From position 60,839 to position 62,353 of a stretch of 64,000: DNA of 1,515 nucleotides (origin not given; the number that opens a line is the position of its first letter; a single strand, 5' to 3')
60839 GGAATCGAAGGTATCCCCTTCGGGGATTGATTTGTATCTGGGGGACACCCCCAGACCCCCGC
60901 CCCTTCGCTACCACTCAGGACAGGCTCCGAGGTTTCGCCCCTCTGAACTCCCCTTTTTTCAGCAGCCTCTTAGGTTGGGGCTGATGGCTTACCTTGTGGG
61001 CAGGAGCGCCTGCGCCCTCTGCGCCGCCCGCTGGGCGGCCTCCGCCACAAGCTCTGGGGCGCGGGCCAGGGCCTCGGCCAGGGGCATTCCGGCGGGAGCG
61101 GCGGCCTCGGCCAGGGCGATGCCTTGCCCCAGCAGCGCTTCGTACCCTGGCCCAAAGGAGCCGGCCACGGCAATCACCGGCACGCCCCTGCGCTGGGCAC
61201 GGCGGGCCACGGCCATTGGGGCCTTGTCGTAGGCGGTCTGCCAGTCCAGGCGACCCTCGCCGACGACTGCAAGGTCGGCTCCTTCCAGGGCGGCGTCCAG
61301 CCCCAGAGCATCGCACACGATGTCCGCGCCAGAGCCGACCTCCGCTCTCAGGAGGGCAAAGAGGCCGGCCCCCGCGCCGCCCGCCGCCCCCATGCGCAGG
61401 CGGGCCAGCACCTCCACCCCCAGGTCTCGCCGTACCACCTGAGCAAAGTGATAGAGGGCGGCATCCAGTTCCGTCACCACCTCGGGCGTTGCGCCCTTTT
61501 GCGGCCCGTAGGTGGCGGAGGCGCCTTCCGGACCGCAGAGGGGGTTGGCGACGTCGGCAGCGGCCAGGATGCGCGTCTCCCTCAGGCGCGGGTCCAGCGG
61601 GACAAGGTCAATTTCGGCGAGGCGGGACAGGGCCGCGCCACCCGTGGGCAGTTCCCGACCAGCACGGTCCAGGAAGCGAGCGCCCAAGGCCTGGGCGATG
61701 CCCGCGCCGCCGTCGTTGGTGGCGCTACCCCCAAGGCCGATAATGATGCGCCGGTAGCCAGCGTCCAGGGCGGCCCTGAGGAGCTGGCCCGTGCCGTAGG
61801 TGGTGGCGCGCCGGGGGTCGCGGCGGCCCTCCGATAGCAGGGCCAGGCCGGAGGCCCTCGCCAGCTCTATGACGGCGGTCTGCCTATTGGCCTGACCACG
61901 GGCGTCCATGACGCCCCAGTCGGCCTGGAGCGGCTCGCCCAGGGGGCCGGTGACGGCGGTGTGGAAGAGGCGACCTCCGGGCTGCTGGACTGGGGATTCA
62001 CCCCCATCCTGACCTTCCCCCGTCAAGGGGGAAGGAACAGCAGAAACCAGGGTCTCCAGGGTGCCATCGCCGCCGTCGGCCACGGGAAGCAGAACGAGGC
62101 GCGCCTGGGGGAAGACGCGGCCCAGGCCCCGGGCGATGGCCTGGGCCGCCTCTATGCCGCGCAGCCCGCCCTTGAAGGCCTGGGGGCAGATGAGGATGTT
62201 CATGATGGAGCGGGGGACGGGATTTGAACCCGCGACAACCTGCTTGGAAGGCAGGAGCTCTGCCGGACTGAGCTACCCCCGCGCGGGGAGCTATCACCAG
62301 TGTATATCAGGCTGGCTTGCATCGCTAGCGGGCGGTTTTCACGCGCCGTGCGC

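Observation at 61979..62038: Palindromic repeat (Rep-A) inserted in frame inside glycerate kinase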

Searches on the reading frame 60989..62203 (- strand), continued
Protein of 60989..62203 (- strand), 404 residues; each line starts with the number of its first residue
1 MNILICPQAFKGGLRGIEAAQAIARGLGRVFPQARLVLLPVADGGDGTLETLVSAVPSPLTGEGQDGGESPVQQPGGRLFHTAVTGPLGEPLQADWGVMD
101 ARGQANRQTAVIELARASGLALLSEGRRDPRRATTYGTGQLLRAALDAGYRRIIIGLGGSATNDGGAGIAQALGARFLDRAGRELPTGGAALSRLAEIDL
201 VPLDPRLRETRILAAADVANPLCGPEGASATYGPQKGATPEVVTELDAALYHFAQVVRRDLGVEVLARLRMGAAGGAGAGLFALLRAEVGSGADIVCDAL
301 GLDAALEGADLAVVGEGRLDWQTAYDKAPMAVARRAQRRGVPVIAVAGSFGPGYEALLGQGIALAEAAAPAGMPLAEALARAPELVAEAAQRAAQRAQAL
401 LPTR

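Call 18: find_encoding_contigs(protein=P0004, flank=10000, max_places=1)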
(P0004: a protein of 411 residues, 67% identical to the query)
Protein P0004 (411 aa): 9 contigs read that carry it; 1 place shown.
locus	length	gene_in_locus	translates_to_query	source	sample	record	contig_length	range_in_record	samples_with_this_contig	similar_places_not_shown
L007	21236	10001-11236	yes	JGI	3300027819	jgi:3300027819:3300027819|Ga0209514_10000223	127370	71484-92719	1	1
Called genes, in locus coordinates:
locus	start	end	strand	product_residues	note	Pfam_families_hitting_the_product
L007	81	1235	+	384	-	PF07992:Pyr_redox_2, PF21706:FCSD_central (weak)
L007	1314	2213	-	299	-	PF13098:Thioredoxin_2 (weak)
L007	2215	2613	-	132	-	PF02152:FolB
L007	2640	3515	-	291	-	PF03328:HpcH_HpaI, PF15617:C-C_Bond_Lyase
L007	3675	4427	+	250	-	PF01996:F420_ligase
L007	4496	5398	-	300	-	PF00034:Cytochrom_C (weak), PF13442:Cytochrome_CBB3 (faint)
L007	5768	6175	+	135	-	PF01243:PNPOx_N, PF12900:Pyridox_ox_2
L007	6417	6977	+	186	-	PF02660:G3P_acyltransf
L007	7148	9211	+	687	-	PF13675:PilJ, PF00672:HAMP, PF01590:GAF (weak), PF13185:GAF_2, PF00512:HisKA, PF13581:HATPase_c_2 (weak), PF02518:HATPase_c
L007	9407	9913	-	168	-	-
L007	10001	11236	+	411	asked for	PF02595:Gly_kinase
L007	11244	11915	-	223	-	-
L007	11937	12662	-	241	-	PF02589:LUD_dom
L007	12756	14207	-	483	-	PF02589:LUD_dom, PF13183:Fer4_8, PF13237:Fer4_10 (faint), PF11870:LutB_C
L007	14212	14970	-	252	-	PF02754:CCG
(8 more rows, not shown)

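Call 36: predict_structure(alignment_id=A1)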
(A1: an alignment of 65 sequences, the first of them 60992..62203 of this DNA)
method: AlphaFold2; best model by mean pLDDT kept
length: 404 residues; sequences in the alignment: 65
mean_pLDDT: 92.3   pTM: 0.91
mean pLDDT of the five models: 92.3, 91.5, 91.0, 90.9, 90.8
residues with pLDDT >= 90: 347; 70-90: 25; 50-70: 20; < 50: 12
segments of 3 or more residues with pLDDT < 50: 62-72
pLDDT, mean of each block of 10 residues (from residue 1): 96 93 98 96 93 73 45 69 97 95 70 95 92 97 98 89 91 99 97 98 98 96 92 86 97 98 96 96 98 96 96 97 93 97 98 95 97 95 98 97 77
secondary structure, 60 per line:
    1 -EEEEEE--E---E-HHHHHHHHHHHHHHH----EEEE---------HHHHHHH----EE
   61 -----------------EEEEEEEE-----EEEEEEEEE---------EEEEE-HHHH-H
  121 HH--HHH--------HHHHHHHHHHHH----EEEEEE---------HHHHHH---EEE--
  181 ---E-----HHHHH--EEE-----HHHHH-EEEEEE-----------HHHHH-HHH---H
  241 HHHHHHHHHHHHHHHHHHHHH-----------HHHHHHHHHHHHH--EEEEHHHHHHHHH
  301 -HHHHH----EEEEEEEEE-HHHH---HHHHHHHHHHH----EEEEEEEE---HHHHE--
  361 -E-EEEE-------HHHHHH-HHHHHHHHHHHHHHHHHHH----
elements in order: E2-7 H16-30 E35-38 H48-54 E78-85 E91-99 E109-113 H115-118 H136-147 E152-157 H167-172 E176-178 H190-194 E197-199 H205-209 E211-216 H228-232 H240-261 H273-285 E288-291 H292-300 H302-306 E311-319 H321-324 H328-338 E343-350 H354-357 E364-367 H375-380 H382-400
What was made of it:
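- Confident model with a low-confidence coil only at the insert (call 36). The loop is modelled as disordered (call 36).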

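Call 38: find_encoding_contigs(protein=P0046, flank=3000, max_places=1)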
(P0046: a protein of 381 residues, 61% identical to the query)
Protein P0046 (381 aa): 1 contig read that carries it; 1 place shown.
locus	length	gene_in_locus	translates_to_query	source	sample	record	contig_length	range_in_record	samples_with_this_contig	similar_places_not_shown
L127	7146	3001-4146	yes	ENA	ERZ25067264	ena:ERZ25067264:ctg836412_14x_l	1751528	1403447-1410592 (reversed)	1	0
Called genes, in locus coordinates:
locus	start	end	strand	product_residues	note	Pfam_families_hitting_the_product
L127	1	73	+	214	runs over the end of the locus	PF00881:Nitroreductase, PF14512:TM1586_NiRdase (weak)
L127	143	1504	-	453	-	PF07687:M20_dimer (weak)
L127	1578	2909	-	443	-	PF01546:Peptidase_M20 (weak), PF07687:M20_dimer (weak)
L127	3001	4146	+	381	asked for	PF02595:Gly_kinase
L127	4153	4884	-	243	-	PF06325:PrmA (weak), PF13489:Methyltransf_23, PF01135:PCMT, PF01209:Ubie_methyltran, PF13847:Methyltransf_31, PF08241:Methyltransf_11, PF08242:Methyltransf_12, PF13649:Methyltransf_25, +1 more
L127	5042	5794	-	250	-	PF02589:LUD_dom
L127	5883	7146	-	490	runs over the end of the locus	PF02589:LUD_dom, PF13187:Fer4_9 (faint), PF13237:Fer4_10 (faint), PF13183:Fer4_8, PF13534:Fer4_17 (weak), PF11870:LutB_C (faint)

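Call 39: find_encoding_contigs(protein=P0005, flank=3000, max_places=1)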
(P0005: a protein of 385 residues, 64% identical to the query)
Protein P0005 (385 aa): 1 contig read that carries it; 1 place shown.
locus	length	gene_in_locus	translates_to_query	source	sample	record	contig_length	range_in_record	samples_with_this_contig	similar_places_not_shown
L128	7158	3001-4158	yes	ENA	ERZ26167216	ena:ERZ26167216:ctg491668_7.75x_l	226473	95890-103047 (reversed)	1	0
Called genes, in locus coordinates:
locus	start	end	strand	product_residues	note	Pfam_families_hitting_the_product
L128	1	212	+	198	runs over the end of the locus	PF02632:BioY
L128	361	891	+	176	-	PF02660:G3P_acyltransf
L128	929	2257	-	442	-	PF01546:Peptidase_M20 (weak), PF07687:M20_dimer (weak)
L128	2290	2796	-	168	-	-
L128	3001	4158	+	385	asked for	PF02595:Gly_kinase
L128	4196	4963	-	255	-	PF02589:LUD_dom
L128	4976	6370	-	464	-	PF02589:LUD_dom, PF13183:Fer4_8, PF13237:Fer4_10 (faint)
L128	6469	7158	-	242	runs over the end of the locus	PF02754:CCG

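Call 40: find_encoding_contigs(protein=P0025, flank=3000, max_places=1)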
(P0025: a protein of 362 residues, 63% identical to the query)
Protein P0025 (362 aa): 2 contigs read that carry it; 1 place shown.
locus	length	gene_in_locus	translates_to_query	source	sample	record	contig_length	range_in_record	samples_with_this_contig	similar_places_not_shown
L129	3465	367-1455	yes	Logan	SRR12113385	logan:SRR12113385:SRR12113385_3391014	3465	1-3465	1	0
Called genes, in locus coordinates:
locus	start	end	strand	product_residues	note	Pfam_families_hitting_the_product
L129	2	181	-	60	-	?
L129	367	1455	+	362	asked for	PF02595:Gly_kinase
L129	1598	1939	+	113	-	PF08734:GYD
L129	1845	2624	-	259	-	PF02589:LUD_dom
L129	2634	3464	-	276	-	?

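Call 53: find_related_loci(query=window:60992-62203:-, collection=metagenome_contigs, flank=1500)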
Query window:60992-62203:- (404 aa) in metagenome_contigs; peptide patterns used: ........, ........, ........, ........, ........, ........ (x = any residue, [..] = any of these).
600 stretches matched a pattern (row limit reached: there are more); 145 encode a relative of the query (tblastn E <= 1e-3); the best 80 are kept; 80 distinct loci.
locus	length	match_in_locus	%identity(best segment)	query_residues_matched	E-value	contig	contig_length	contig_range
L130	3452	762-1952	73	1-396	1e-169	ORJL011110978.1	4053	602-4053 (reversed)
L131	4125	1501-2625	57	1-399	3e-128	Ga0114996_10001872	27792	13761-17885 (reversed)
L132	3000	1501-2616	51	1-396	2e-97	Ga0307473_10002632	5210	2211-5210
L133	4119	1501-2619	51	1-401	9e-95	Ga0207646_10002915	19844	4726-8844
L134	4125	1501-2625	50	1-395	1e-94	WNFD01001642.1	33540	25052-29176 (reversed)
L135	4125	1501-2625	50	1-395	1e-94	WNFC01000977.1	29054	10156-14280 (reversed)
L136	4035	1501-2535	46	1-360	5e-92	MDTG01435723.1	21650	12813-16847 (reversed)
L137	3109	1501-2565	45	1-360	4e-91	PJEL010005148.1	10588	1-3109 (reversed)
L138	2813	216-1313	41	1-393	2e-90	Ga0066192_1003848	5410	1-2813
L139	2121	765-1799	45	1-360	1e-93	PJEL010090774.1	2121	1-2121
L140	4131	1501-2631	40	3-403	2e-89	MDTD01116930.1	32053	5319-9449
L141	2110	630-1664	45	1-360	1e-92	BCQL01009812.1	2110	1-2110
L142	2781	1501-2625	50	1-395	9e-88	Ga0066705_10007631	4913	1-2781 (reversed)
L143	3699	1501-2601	42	1-391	3e-87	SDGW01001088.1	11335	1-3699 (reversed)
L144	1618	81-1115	45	1-360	2e-92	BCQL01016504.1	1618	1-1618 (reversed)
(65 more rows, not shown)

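Call 58: fold_search(model_id=the predicted structure, library=pdb)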
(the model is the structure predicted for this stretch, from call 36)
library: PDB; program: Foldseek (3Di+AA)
matches with E <= 10: 920; with E <= 0.001: 3
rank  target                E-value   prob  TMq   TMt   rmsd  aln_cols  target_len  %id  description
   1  3cwc_B                2.5e-47  1.00  0.80  0.86   3.6       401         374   44  Crystal structure of putative glycerate kinase 2 from Salmonella typhimurium LT2 (released 2008-07-08)
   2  3cwc_A                1.5e-45  1.00  0.80  0.86   3.8       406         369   44  Crystal structure of putative glycerate kinase 2 from Salmonella typhimurium LT2 (released 2008-07-08)
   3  1to6_A                4.4e-37  1.00  0.82  0.88   3.2       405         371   31  Glycerate kinase from Neisseria meningitidis (serogroup A) (released 2004-06-22)
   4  1jkm_B                1.0e-03  0.41  0.20  0.21  19.0       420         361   12  BREFELDIN A ESTERASE, A BACTERIAL HOMOLOGUE OF HUMAN HORMONE SENSITIVE LIPASE (released 1999-02-16)
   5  8gzx_A                6.5e-03  0.98  0.18  0.23   5.1       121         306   26  Escherichia coli FtsZ complexed with monobody (P212121) (released 2023-07-19)
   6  8gzv_A                6.5e-03  0.98  0.18  0.23   5.1       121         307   25  Klebsiella pneumoniae FtsZ complexed with monobody (P212121) (released 2023-07-19)
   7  1jkm_A                1.4e-02  0.21  0.20  0.22  18.0       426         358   12  BREFELDIN A ESTERASE, A BACTERIAL HOMOLOGUE OF HUMAN HORMONE SENSITIVE LIPASE (released 1999-02-16)
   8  8h1o_A                1.7e-02  0.96  0.18  0.23   5.0       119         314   25  Cryo-EM structure of KpFtsZ-monobody double helical tube (released 2023-08-02)
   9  5h5g_B                2.1e-02  0.90  0.17  0.22   5.2       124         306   16  Staphylococcus aureus FtsZ-GDP in T and R states (released 2017-05-24)
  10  2vam                  2.3e-02  0.66  0.19  0.24  12.3       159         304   19  FtsZ B. subtilis (released 2007-09-11)
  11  3voa                  2.4e-02  0.87  0.17  0.22   5.7       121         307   17  Staphylococcus aureus FtsZ 12-316 GDP-form (released 2012-08-29)
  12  2vxy                  2.4e-02  0.80  0.20  0.25  12.2       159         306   18  The structure of FTsZ from Bacillus subtilis at 1.7A resolution (released 2008-09-30)
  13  7zjo_D                2.4e-02  0.14  0.16  0.20  15.0       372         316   12  Phosphorylated Thalassospira sp. esterase (released 2025-10-29)
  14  2rhl_A                2.9e-02  0.92  0.18  0.23   5.0       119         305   19  Synthetic Gene Encoded Bacillus Subtilis FtsZ NCS Dimer with Bound GDP (released 2008-10-21)
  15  2rhl_B                2.9e-02  0.90  0.18  0.22   5.2       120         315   18  Synthetic Gene Encoded Bacillus Subtilis FtsZ NCS Dimer with Bound GDP (released 2008-10-21)
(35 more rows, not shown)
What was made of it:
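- On Glycerate kinase family (Pfam PF02595): Model TM 0.80-0.88 to 3cwc and 1to6 (call 58).
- Fold matches glycerate kinases (call 58).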

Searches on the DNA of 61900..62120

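Call 60: search_rna_families(source=window, start=61900, end=62120, threshold=evalue, max_evalue=1)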
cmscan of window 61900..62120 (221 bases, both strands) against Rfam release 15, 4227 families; matches with E-value up to 1: 0.
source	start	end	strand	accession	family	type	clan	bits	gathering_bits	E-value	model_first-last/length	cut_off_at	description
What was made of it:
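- Tried and rejected: An E-value scan of 61900-62120 found nothing (call 60).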
